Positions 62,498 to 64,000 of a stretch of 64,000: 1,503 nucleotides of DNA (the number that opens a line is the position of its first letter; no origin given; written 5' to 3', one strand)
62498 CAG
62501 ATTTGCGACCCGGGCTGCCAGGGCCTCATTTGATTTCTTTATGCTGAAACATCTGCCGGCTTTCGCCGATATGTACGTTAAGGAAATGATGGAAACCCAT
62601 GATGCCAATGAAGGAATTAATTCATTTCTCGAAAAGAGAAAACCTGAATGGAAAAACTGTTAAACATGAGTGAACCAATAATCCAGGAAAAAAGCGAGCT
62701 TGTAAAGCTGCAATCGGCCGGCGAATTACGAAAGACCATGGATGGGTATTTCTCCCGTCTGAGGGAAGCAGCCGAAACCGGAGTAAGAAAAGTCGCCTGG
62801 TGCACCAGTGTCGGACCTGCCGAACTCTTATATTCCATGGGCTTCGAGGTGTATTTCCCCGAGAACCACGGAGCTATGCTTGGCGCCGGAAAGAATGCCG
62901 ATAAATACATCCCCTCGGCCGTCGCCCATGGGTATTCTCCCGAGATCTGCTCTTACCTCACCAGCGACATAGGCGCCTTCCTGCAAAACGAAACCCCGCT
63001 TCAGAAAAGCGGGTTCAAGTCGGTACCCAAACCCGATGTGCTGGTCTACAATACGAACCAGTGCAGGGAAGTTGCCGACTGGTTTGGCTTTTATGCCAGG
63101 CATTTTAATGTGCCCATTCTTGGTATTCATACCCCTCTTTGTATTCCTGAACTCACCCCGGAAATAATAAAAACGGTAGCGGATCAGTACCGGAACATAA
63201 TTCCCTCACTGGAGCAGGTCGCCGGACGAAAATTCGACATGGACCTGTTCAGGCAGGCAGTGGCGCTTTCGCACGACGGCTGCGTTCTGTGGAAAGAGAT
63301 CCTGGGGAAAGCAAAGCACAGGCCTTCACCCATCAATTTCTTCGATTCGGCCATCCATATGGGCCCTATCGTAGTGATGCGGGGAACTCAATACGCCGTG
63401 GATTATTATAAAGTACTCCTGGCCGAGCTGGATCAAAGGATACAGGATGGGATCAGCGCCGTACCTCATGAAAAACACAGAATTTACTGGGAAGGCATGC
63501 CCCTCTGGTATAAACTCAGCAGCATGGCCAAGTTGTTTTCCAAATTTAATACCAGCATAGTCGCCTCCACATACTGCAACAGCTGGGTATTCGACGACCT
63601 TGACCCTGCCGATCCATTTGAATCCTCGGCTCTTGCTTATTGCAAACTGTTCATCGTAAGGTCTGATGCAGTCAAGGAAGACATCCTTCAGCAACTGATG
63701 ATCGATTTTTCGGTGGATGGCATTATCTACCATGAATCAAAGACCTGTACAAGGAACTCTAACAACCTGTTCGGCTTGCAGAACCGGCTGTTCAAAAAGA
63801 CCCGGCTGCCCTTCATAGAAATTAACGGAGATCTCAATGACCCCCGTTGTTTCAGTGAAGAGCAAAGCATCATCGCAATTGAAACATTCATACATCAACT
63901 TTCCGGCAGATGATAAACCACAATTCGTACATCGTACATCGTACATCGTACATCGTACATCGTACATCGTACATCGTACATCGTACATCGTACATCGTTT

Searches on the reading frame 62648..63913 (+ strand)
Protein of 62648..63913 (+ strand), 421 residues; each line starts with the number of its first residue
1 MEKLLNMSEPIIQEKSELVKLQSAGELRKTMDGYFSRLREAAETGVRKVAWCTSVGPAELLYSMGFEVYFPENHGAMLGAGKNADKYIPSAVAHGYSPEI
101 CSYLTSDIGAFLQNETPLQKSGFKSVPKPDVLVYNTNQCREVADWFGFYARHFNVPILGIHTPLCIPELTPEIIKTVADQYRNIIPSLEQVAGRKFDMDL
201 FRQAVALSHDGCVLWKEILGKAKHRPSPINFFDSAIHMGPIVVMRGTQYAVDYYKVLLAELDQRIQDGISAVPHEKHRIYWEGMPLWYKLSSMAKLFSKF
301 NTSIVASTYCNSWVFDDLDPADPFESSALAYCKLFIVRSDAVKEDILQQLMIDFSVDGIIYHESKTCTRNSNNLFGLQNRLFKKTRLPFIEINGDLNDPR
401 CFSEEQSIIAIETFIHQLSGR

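Call 3: search_protein_families(library=ncbifam, proteins=[window:62648-63910:+], max_evalue=0.00001)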
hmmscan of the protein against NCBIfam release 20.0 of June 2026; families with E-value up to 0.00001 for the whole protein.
window:62648-63910:+ (421 aa): 4 families
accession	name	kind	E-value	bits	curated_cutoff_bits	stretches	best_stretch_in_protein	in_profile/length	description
NF052455.1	HyiscapDhHadB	equivalog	2.9e-65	220.5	750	1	32-414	13-390/398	(R)-2-hydroxyisocaproyl-CoA dehydratase subunit alpha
TIGR02260.1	benz_CoA_red_B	equivalog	1.9e-46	158.6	486.55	1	19-413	3-408/413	benzoyl-CoA reductase subunit B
TIGR03191.1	benz_CoA_bzdO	equivalog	3.8e-26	92.3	448.6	1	24-296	12-279/430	benzoyl-CoA reductase, bzd-type, subunit O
NF040772.1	double_cubane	equivalog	5.4e-12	45.4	350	1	174-398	126-355/372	double-cubane-cluster-containing anaerobic reductase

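Call 14: find_encoding_contigs(protein=window:62648-63913:+, flank=10000, max_places=4)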
Protein window:62648-63913:+ (421 aa): 19 contigs read that carry it; 4 places shown.
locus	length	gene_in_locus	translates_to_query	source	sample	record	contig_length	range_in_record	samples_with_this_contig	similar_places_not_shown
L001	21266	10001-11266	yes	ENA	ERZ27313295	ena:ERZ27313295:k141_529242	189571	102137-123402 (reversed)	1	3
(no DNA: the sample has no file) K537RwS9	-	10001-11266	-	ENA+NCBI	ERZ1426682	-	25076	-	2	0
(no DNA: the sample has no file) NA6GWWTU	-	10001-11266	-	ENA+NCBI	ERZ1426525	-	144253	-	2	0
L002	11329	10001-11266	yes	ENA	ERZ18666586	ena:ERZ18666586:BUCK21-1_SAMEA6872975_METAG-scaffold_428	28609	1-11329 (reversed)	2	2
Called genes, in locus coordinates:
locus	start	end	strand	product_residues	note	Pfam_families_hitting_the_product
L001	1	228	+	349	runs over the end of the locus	PF06050:HGD-D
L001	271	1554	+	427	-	PF06050:HGD-D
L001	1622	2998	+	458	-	PF01869:BcrAD_BadFG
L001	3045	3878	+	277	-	PF01869:BcrAD_BadFG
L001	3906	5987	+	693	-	PF02629:CoA_binding, PF13380:CoA_binding_2, PF13607:Succ_CoA_lig, PF19045:Ligase_CoA_2 (faint), PF13549:ATP-grasp_5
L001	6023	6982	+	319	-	PF02558:ApbA, PF02737:3HCDH_N (faint), PF03446:NAD_binding_2 (weak), PF03807:F420_oxidored (weak), PF08546:ApbA_C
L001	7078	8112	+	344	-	PF08240:ADH_N, PF00107:ADH_zinc_N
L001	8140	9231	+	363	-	PF00378:ECH_1, PF16113:ECH_2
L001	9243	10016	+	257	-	PF00378:ECH_1, PF16113:ECH_2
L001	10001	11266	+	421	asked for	PF06050:HGD-D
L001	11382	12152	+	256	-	PF01869:BcrAD_BadFG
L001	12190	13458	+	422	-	PF00108:Thiolase_N, PF02803:Thiolase_C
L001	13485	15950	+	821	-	PF02737:3HCDH_N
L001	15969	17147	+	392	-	PF02771:Acyl-CoA_dh_N, PF02770:Acyl-CoA_dh_M, PF00441:Acyl-CoA_dh_1, PF08028:Acyl-CoA_dh_2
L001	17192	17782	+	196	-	PF01128:IspD (weak), PF12804:NTP_transf_3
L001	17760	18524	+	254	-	PF02625:XdhC_CoxI, PF13478:XdhC_C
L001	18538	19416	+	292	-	PF00941:FAD_binding_5, PF03450:CO_deh_flav_C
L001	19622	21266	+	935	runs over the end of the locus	PF00111:Fer2, PF01799:Fer2_2, PF01315:Ald_Xan_dh_C, PF02738:MoCoBD_1, PF20256:MoCoBD_2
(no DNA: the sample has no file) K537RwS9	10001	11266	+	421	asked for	PF06050:HGD-D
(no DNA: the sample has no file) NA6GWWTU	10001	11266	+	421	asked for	PF06050:HGD-D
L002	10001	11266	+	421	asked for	PF06050:HGD-D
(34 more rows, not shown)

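Call 24: search_protein_families(library=pfam, proteins=[L001:11382-12149:+, L001:13485-15947:+, L001:15969-17144:+, L001:18538-19413:+, L001:19622-21265:+], max_evalue=0.0001)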
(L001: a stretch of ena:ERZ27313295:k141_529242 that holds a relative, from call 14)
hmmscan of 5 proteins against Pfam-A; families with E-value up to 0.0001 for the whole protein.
L001:11382-12149:+ (256 aa): 1 family
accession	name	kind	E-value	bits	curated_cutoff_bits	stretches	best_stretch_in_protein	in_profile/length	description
PF01869.26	BcrAD_BadFG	-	3.8e-33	115.6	31.5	1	4-244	1-269/271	BadF/BadG/BcrA/BcrD ATPase family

L001:13485-15947:+ (821 aa): 2 families
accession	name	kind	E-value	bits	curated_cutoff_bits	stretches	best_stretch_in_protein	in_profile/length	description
PF02737.24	3HCDH_N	-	1.1e-27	97.6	22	1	24-209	1-178/180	3-hydroxyacyl-CoA dehydrogenase, NAD binding domain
PF00725.27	3HCDH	-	6.7e-05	23.8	22.1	0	386-429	6-49/97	3-hydroxyacyl-CoA dehydrogenase, C-terminal domain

L001:15969-17144:+ (392 aa): 4 families
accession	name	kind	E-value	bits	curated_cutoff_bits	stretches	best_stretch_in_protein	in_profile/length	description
PF02771.21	Acyl-CoA_dh_N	-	1.3e-39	135.5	22.9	1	19-131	1-113/113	Acyl-CoA dehydrogenase, N-terminal domain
PF00441.29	Acyl-CoA_dh_1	-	9.9e-35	120.3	22.4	1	238-381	2-145/150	Acyl-CoA dehydrogenase, C-terminal domain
PF02770.24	Acyl-CoA_dh_M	-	6.4e-22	78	33.3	1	135-226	1-97/97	Acyl-CoA dehydrogenase, middle domain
PF08028.16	Acyl-CoA_dh_2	-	3.1e-10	40.9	22.7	1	253-370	2-129/134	Acyl-CoA dehydrogenase, C-terminal domain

L001:18538-19413:+ (292 aa): 2 families
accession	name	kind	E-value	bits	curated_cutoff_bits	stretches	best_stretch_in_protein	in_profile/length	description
PF00941.27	FAD_binding_5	-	2.4e-50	171.1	27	1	5-174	2-170/170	FAD binding domain in molybdopterin dehydrogenase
PF03450.22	CO_deh_flav_C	-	3.1e-15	56.6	25.5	1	188-284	8-99/102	CO dehydrogenase flavoprotein C-terminal domain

L001:19622-21265:+ (548 aa): 4 families
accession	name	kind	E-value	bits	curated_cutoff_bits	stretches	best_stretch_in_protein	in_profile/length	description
PF02738.23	MoCoBD_1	-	2.1e-70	237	27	1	317-548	4-234/244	Molybdopterin cofactor-binding domain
PF01315.27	Ald_Xan_dh_C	-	2.3e-33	115.3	31.3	1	190-297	1-110/110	Aldehyde oxidase and xanthine dehydrogenase, a/b hammerhead domain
PF01799.25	Fer2_2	-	5.8e-33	113.3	30.3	1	75-148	1-75/75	[2Fe-2S] binding domain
PF00111.32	Fer2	-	5.2e-08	33.2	21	1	8-60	2-54/77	2Fe-2S iron-sulfur cluster binding domain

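Call 30: search_protein_families(library=ncbifam, proteins=[L001:11382-12149:+, L001:12190-13455:+, L001:13485-15947:+, L001:15969-17144:+, L001:18538-19413:+, L001:19622-21265:+], max_evalue=1e-10)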
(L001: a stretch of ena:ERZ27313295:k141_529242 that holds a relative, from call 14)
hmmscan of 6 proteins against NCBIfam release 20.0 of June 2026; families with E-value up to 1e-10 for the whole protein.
L001:11382-12149:+ (256 aa): 5 families
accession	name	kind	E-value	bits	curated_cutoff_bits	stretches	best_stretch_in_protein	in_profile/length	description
TIGR00241.1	CoA_E_activ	domain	2.5e-47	161.5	125.4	1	3-245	2-248/248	acyl-CoA dehydratase activase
TIGR02259.1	benz_CoA_red_A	equivalog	6.2e-29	101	578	1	57-199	233-376/432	benzoyl-CoA reductase subunit A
TIGR03192.1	benz_CoA_bzdQ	equivalog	2.4e-24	86.3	380.2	1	4-219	35-257/293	benzoyl-CoA reductase, bzd-type, subunit Q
TIGR03286.1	methan_mark_15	hypoth_equivalog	3.2e-21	75.8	455.75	1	4-245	147-400/404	methanogenesis marker 15 protein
TIGR02261.1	benz_CoA_red_D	equivalog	1.5e-20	73.5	312.85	1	86-211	91-222/262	benzoyl-CoA reductase subunit D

L001:12190-13455:+ (422 aa): 30 families (the best 25 are shown)
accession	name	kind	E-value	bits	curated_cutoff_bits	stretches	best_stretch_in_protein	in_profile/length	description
TIGR01930.1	AcCoA-C-Actrans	subfamily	4.7e-89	299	240.55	1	10-420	1-385/385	acetyl-CoA C-acyltransferase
NF006552.0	PRK09051.1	subfamily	3.8e-80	270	565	1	5-420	3-393/395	beta-ketothiolase BktB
NF004853.0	PRK06205.1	subfamily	7.5e-78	262.3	551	1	6-420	2-401/404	acetyl-CoA C-acetyltransferase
NF005805.0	PRK07661.1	equivalog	8.8e-73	245.5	633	1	6-421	2-390/391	acetyl-CoA C-acetyltransferase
NF006086.0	PRK08235.1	equivalog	3e-72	243.9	526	1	6-421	2-392/393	acetyl-CoA C-acetyltransferase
NF042999.1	bketothiol_BktB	equivalog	4.1e-71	240.3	725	1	5-420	2-392/394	beta-ketothiolase BktB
TIGR02430.1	pcaF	equivalog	1.4e-67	228.5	597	1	7-421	2-399/400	3-oxoadipyl-CoA thiolase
NF006551.0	PRK09050.1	subfamily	2.9e-67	227.5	605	1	7-421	3-400/401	3-oxoadipyl-CoA thiolase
NF004206.0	PRK05656.1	subfamily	3.2e-67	227.3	688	1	6-420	2-391/392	acetyl-CoA C-acetyltransferase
NF006510.0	PRK08947.1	equivalog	3.3e-66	223.8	519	1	6-420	2-385/387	acetyl-CoA C-acyltransferase FadA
NF006553.0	PRK09052.1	equivalog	1.5e-62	211.9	567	1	4-421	4-398/399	acetyl-CoA C-acyltransferase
NF005890.0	PRK07851.1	equivalog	1.6e-60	205.2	580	1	7-420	3-403/406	acetyl-CoA C-acetyltransferase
NF005033.0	PRK06445.1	equivalog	4.2e-60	204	511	1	25-420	28-393/395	acetyl-CoA C-acetyltransferase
NF042967.1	AcCoAtase_PhaA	equivalog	4.6e-60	203.8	740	1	7-422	3-396/396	acetyl-CoA acetyltransferase PhaA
NF005494.0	PRK07108.1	equivalog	5.2e-60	203.4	615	1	7-422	3-392/392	acetyl-CoA C-acyltransferase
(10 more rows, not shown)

L001:13485-15947:+ (821 aa): 18 families
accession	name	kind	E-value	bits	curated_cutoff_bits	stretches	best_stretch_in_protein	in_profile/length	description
NF004474.0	PRK05808.1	subfamily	2.4e-27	96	408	1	21-220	2-193/283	3-hydroxybutyryl-CoA dehydrogenase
NF004699.0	PRK06035.1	equivalog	2.8e-27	95.6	500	1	21-203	2-181/294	3-hydroxyacyl-CoA dehydrogenase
NF008727.0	PRK11730.1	equivalog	3.4e-27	95.1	870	1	15-274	306-560/717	fatty acid oxidation complex subunit alpha FadB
NF006124.0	PRK08268.1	subfamily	2.5e-25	89.4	508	1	19-188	4-167/507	3-hydroxyacyl-CoA dehydrogenase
NF006722.0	PRK09260.1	equivalog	1.6e-24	86.7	429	1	22-219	2-192/289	3-hydroxyacyl-CoA dehydrogenase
TIGR02437.1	FadB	equivalog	5.2e-24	84.6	933.55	1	18-246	309-529/714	fatty acid oxidation complex subunit alpha FadB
NF005875.0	PRK07819.1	subfamily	1.3e-23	83.9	319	1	20-216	3-193/287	3-hydroxybutyryl-CoA dehydrogenase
NF005715.0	PRK07530.1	equivalog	9.7e-22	77.7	420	1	21-219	3-193/292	3-hydroxybutyryl-CoA dehydrogenase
NF006143.0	PRK08293.1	equivalog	1.1e-20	74.1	312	1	21-218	3-195/291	3-hydroxyacyl-CoA dehydrogenase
TIGR02279.1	PaaC-3OHAcCoADH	equivalog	3.9e-18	65.6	669.4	1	19-191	2-167/503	3-hydroxyacyl-CoA dehydrogenase PaaH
NF008363.0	PRK11154.1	equivalog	4.3e-17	61.5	869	1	17-214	304-494/708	fatty acid oxidation complex subunit alpha FadJ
NF004783.0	PRK06129.1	equivalog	5.1e-16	58.9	347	1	22-215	2-189/315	3-hydroxyacyl-CoA dehydrogenase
NF052272.1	Staph_FadB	exception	1.5e-15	56.5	999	1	21-345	2-311/752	3-hydroxyacyl-CoA dehydrogenase/crotonase FadB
NF006125.0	PRK08269.1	equivalog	2.4e-15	56.4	427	1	21-191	4-177/334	3-hydroxybutyryl-CoA dehydrogenase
NF042925.1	FHMPC_DH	equivalog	3.4e-13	49.5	500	0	23-217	1-186/304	5-formyl-3-hydroxy-2-methylpyridine 4-carboxylate 5-dehydrogenase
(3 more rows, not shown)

L001:15969-17144:+ (392 aa): 18 families
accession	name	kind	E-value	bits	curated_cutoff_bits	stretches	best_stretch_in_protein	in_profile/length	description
NF045552.1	GlutCoADH_Des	equivalog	6.5e-81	272.5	470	1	18-384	5-378/387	glutaryl-CoA dehydrogenase Acd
NF042972.1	AcrlCoAredClosAcrC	equivalog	1.7e-80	270.6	640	1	16-385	3-376/378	acryloyl-CoA reductase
NF058590.1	AcCoDHFadEBacil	equivalog_domain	1.8e-74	251.3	600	1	8-322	11-328/586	acyl-CoA dehydrogenase FadE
NF052270.1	Staph_DH_FadE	equivalog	7.8e-68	229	600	1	10-391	13-399/400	acyl-CoA dehydrogenase FadE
NF053553.1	prodigi_MBC_PigA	equivalog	3.1e-52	178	500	1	25-377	12-371/381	prodigiosin MBC biosynthesis dehydrogenase PigA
NF045652.1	ProlPCPDhRedW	equivalog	4.6e-51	173.8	650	1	25-353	7-342/376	L-prolyl-[peptidyl-carrier protein] dehydrogenase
NF042439.1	SulpropCoADesulf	equivalog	1.9e-48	165.1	600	1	28-365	3-350/379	3-sulfinopropanoyl-CoA desulfinase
NF002885.1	PRK03354.1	equivalog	9.4e-42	143.4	540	1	17-385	4-373/378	crotonobetainyl-CoA dehydrogenase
TIGR03207.1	cyc_hxne_CoA_dh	equivalog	1.9e-41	142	575.35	1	22-375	6-361/372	cyclohexanecarboxyl-CoA dehydrogenase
NF043006.1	CyhCrbnylCoADH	equivalog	2.3e-41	142.1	650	1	19-388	5-378/380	cyclohexane-1-carbonyl-CoA dehydrogenase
NF008997.0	PRK12341.1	equivalog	4e-41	141.3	537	1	17-386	4-377/382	acyl-CoA dehydrogenase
NF007000.1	PRK09463.1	subfamily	1.5e-23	83.1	600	1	44-352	68-399/726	acyl-CoA dehydrogenase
NF009586.0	PRK13026.1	subfamily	3.3e-20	72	608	1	41-351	100-433/777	acyl-CoA dehydrogenase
TIGR03204.1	pimC_large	equivalog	4.5e-19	68.6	623.85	1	53-310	44-301/395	pimeloyl-CoA dehydrogenase large subunit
TIGR04022.1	sulfur_SfnB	equivalog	2.5e-17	62.8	430.9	1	46-274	30-255/391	SfnB family sulfur acquisition oxidoreductase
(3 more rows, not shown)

L001:18538-19413:+ (292 aa): 7 families
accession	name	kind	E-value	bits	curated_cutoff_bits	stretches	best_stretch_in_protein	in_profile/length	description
NF043083.1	XdhB_XDHase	equivalog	4e-60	203.4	310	1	8-291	7-287/289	xanthine dehydrogenase subunit XdhB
NF041019.1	glyceraldDH_beta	equivalog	2.8e-58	197.4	350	1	1-285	1-278/280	glyceraldehyde dehydrogenase subunit beta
NF007427.0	PRK09971.1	equivalog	7.6e-57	192.7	287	1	7-292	6-288/292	xanthine dehydrogenase FAD-binding subunit XdhB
TIGR02963.1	xanthine_xdhA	equivalog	2.9e-45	154.8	467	1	7-279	194-460/468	xanthine dehydrogenase small subunit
TIGR03195.1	4hydrxCoA_B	equivalog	1.1e-35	123.3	404.55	2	3-121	2-120/321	4-hydroxybenzoyl-CoA reductase subunit beta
TIGR03199.1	pucC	equivalog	7.8e-32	110.6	306.05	1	11-224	1-211/264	xanthine dehydrogenase subunit C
TIGR03312.1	Se_sel_red_FAD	hypoth_equivalog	1.2e-15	57.4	241.5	1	8-280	4-243/257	molybdopterin-dependent oxidoreductase FAD-binding subunit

L001:19622-21265:+ (548 aa): 20 families
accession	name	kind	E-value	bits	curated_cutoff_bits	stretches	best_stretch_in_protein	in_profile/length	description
TIGR03194.1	4hydrxCoA_A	equivalog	9.6e-143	477.3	994.55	1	180-548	1-368/746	4-hydroxybenzoyl-CoA reductase subunit alpha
TIGR03311.1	Se_dep_XDH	equivalog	9.9e-124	414.3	830.45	1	6-548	2-530/848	selenium-dependent xanthine dehydrogenase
NF045668.1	pterin_aldehy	equivalog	8.8e-115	384.7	1100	1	6-548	4-556/905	molybdopterin-dependent aldehyde oxidoreductase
NF007426.0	PRK09970.1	equivalog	2.5e-88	297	916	1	174-548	4-384/761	xanthine dehydrogenase molybdenum-binding subunit XdhA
NF043082.1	XdhA_XDHase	equivalog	1.3e-85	288.1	780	1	176-548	1-381/758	xanthine dehydrogenase subunit XdhA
TIGR03313.1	Se_sel_red_Mo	hypoth_equivalog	6.6e-82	275.6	1101.9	2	8-316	2-313/951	molybdopterin-dependent oxidoreductase Mo/Fe-S-binding subunit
NF041018.1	glyceraldDH_alpha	equivalog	3.2e-75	254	790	1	175-548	2-381/741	glyceraldehyde dehydrogenase subunit alpha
TIGR03196.1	pucD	equivalog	3e-71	240.9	783.65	1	178-548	5-367/763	xanthine dehydrogenase subunit D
TIGR02969.1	mam_aldehyde_ox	subfamily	2.7e-65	220.6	1912.3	2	176-547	576-936/1330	aldehyde oxidase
NF041020.1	glyceraldDH_gamma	equivalog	1.5e-59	200.2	290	1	5-152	13-160/164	glyceraldehyde dehydrogenase subunit gamma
NF043084.2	XdhC_XDHase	equivalog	1.3e-58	196.7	217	1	4-150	2-149/151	xanthine dehydrogenase subunit XdhC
TIGR03198.1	pucE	equivalog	1.6e-57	193.2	254.3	1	3-151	2-149/151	xanthine dehydrogenase subunit E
TIGR03193.1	4hydroxCoAred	equivalog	4.9e-54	182.3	257.8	1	4-150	1-147/148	4-hydroxybenzoyl-CoA reductase subunit gamma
TIGR02965.1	xanthine_xdhB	equivalog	7.5e-51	173.2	849.5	1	183-547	8-364/758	xanthine dehydrogenase molybdopterin binding subunit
NF007387.0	PRK09908.1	equivalog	4.1e-49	166.1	212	1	5-149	9-154/159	xanthine dehydrogenase iron sulfur-binding subunit XdhC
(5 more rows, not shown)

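Call 48: search_solved_structures(query=window:62648-63910:+, max_evalue=0.00001, show_alignments=2)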
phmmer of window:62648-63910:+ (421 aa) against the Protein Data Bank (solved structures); distinct sequences matched with E-value up to 0.00001: 3.
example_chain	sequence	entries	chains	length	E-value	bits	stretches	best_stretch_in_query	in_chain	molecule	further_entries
3o3m_A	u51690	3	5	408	6.1e-49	170.1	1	40-415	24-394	alpha subunit 2-hydroxyisocaproyl-CoA dehydratase | alpha-subunit 2-hydroxyisocaproyl-CoA dehydratase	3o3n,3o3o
9g87_A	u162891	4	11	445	3.1e-32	115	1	33-416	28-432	3-methylbenzoyl-CoA reductase beta subunit MbdO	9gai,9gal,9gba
8s02_A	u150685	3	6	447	2.5e-25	92.3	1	24-295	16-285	BzdO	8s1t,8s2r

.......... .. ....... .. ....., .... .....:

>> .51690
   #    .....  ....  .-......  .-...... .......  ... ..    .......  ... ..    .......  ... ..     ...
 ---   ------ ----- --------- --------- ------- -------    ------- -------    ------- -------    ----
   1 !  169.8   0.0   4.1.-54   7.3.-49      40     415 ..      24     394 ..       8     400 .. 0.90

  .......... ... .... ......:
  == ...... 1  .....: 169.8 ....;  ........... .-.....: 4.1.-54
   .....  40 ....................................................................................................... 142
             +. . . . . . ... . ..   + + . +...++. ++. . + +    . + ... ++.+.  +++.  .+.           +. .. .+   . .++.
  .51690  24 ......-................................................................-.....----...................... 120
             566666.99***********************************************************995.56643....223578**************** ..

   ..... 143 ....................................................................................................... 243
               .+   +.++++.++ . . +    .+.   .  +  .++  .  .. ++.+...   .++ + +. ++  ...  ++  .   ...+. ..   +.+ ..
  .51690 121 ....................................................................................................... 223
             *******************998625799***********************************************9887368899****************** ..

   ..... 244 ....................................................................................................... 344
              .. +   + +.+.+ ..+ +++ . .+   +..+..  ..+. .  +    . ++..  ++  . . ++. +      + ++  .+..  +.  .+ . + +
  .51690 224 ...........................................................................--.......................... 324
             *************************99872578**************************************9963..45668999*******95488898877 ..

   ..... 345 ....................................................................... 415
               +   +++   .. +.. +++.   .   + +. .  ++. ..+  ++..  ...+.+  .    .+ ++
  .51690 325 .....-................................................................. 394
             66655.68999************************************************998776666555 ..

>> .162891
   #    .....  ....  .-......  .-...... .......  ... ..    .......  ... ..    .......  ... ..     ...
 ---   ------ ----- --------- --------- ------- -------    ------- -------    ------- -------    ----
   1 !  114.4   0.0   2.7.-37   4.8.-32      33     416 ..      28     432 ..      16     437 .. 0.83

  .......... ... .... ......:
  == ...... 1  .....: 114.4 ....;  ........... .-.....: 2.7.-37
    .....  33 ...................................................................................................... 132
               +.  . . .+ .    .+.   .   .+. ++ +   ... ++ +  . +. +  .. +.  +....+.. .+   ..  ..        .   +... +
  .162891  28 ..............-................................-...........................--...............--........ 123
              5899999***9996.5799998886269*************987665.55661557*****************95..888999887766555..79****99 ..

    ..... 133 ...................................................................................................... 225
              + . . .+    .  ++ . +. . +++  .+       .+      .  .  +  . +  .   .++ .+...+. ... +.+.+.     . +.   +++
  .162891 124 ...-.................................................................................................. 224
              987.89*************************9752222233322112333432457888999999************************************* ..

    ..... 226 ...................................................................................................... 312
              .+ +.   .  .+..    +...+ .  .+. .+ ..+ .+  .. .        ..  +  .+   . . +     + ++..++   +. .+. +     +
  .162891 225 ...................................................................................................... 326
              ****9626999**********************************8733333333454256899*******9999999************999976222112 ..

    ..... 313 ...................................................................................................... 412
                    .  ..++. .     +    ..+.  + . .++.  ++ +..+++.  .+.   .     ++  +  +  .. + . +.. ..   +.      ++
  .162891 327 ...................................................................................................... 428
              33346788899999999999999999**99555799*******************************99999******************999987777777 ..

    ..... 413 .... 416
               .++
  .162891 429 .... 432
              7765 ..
